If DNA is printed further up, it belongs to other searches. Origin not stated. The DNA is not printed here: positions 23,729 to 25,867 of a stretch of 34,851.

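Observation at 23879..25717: FdhF-like subunit lacks SeCys/Cys140, His141 and Arg333 equivalents (NuoG-like degeneration?)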

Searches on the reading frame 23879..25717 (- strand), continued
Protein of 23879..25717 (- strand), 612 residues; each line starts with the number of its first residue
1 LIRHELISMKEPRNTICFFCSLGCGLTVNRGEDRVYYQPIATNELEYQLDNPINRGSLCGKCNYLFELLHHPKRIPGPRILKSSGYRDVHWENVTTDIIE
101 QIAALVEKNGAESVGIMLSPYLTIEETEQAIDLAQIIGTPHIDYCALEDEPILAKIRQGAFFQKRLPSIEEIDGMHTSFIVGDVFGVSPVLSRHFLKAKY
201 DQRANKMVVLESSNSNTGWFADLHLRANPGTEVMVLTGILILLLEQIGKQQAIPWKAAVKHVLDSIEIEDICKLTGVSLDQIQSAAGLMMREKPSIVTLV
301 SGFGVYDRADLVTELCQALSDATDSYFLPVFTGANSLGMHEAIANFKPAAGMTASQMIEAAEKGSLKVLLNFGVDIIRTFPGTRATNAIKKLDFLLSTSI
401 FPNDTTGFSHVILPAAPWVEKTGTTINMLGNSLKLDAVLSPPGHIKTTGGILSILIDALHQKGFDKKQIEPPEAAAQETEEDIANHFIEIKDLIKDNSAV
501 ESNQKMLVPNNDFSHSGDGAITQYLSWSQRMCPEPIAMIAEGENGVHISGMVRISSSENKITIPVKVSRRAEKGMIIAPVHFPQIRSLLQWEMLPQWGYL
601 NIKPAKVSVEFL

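Call 66: find_encoding_contigs(protein=P0105, flank=10000, max_places=1)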
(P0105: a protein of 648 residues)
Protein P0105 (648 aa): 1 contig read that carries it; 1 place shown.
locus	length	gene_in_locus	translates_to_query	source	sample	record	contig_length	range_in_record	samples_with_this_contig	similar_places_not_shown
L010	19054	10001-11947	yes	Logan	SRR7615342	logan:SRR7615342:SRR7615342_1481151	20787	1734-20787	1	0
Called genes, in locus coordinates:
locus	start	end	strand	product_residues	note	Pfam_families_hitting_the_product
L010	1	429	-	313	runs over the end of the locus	PF01699:Na_Ca_ex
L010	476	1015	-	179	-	PF00588:SpoU_methylase (weak), PF01994:Trm56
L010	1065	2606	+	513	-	PF18490:tRNA_bind_4, PF00587:tRNA-synt_2b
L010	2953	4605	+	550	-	PF01406:tRNA-synt_1e (faint), PF01921:tRNA-synt_1f, PF19269:Anticodon_2 (weak)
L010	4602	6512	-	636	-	PF13328:HD_4, PF01966:HD, PF04607:RelA_SpoT, PF02824:TGS, PF28438:RelA_RIS, PF13291:ACT_4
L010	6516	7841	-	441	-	PF01839:FG-GAP (faint), PF13517:FG-GAP_3 (weak)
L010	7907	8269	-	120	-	PF03479:PCC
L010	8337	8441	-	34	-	-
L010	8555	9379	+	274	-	-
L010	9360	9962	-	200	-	PF02348:CTP_transf_3 (weak), PF12804:NTP_transf_3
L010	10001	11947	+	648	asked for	PF04879:Molybdop_Fe4S4, PF00384:Molybdopterin, PF01568:Molydop_binding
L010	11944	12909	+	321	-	PF17125:Methyltr_RsmF_N, PF01189:Methyltr_RsmB-F, PF13847:Methyltransf_31 (weak)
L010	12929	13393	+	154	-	-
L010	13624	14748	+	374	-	PF01555:N6_N4_Mtase, PF01170:UPF0020 (faint), PF08241:Methyltransf_11 (faint), PF13649:Methyltransf_25 (faint)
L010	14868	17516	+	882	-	PF00690:Cation_ATPase_N, PF00122:E1-E2_ATPase, PF00702:Hydrolase, PF13246:Cation_ATPase, PF08282:Hydrolase_3 (faint), PF00689:Cation_ATPase_C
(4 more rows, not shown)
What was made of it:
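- Tried and rejected: P0105 is in an unrelated context (call 66).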

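Call 75: find_encoding_contigs(protein=P0097, flank=8000, max_places=1)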
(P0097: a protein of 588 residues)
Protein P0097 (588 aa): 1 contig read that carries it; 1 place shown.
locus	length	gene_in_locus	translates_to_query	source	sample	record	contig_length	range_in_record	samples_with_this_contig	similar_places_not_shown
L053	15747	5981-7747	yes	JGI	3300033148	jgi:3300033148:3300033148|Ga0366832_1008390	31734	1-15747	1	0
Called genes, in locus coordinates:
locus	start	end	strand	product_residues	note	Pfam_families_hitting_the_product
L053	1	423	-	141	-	?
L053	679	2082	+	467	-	PF00512:HisKA, PF02518:HATPase_c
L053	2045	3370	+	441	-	PF00072:Response_reg, PF01078:Mg_chelatase (faint), PF00158:Sigma54_activat, PF14532:Sigma54_activ_2, PF07728:AAA_5 (faint), PF25601:AAA_lid_14, PF02954:HTH_8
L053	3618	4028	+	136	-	PF00072:Response_reg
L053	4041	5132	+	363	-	PF17179:Fer4_22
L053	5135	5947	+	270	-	PF00970:FAD_binding_6, PF00175:NAD_binding_1, PF10418:DHODB_Fe-S_bind (weak)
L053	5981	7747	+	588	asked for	PF00384:Molybdopterin (weak), PF01568:Molydop_binding (weak)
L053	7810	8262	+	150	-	PF12797:Fer4_2 (faint), PF12800:Fer4_4 (faint), PF12837:Fer4_6 (faint), PF13187:Fer4_9 (weak), PF13237:Fer4_10 (faint), PF13247:Fer4_11, PF12838:Fer4_7, PF00037:Fer4 (weak), +1 more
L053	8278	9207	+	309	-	PF00146:NADHdh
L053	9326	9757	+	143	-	PF01058:Oxidored_q6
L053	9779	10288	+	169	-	PF00329:Complex1_30kDa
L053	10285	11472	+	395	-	PF00374:NiFeSe_Hases, PF00346:Complex1_49kDa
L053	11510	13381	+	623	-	PF00361:Proton_antipo_M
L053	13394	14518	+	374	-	PF13244:MbhD, PF20501:MbhE, PF04039:MnhB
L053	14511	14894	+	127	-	PF00420:Oxidored_q2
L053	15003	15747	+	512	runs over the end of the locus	PF10125:NADHdeh_related, PF00361:Proton_antipo_M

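Call 76: find_encoding_contigs(protein=P0110, flank=8000, max_places=1)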
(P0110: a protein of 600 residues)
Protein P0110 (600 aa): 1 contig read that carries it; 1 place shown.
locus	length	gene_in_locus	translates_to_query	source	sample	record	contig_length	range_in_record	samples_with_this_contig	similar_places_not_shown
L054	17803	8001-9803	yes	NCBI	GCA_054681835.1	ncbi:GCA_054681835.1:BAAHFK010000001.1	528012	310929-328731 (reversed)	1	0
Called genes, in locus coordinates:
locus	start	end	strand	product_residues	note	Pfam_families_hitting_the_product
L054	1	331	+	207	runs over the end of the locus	PF16264:SatD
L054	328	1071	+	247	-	-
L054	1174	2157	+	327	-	PF01180:DHO_dh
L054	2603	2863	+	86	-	PF13183:Fer4_8 (faint), PF14697:Fer4_21 (faint), PF25160:LdpA_Fe-S-bd (weak), PF00037:Fer4, PF12837:Fer4_6 (weak), PF13237:Fer4_10, PF12838:Fer4_7, PF13187:Fer4_9, +4 more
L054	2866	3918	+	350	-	PF01855:POR_N, PF17147:PFOR_II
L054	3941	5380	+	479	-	PF02775:TPP_enzyme_C, PF01558:POR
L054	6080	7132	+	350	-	PF12838:Fer4_7 (faint), PF13746:Fer4_18 (faint), PF13187:Fer4_9 (faint), PF12797:Fer4_2 (faint), PF13237:Fer4_10 (weak), PF13183:Fer4_8 (weak), PF17179:Fer4_22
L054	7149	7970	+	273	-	PF00970:FAD_binding_6 (faint), PF00175:NAD_binding_1, PF10418:DHODB_Fe-S_bind (weak)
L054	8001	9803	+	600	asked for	-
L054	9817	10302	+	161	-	PF12797:Fer4_2 (faint), PF12838:Fer4_7 (faint), PF13484:Fer4_16 (faint), PF00037:Fer4 (faint), PF12837:Fer4_6 (weak), PF13237:Fer4_10 (faint), PF13187:Fer4_9 (faint), PF13247:Fer4_11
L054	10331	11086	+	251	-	-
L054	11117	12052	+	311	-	PF00146:NADHdh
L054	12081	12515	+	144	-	PF01058:Oxidored_q6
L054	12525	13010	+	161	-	PF00329:Complex1_30kDa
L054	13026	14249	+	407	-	PF00374:NiFeSe_Hases, PF00346:Complex1_49kDa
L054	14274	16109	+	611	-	PF00361:Proton_antipo_M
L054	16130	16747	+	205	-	PF13244:MbhD, PF20501:MbhE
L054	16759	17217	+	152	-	PF04039:MnhB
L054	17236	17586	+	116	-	PF00420:Oxidored_q2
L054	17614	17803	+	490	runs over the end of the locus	PF00662:Proton_antipo_N (weak), PF10125:NADHdeh_related (weak), PF00361:Proton_antipo_M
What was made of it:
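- One clade member has no Pfam hit on record at all (call 76).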
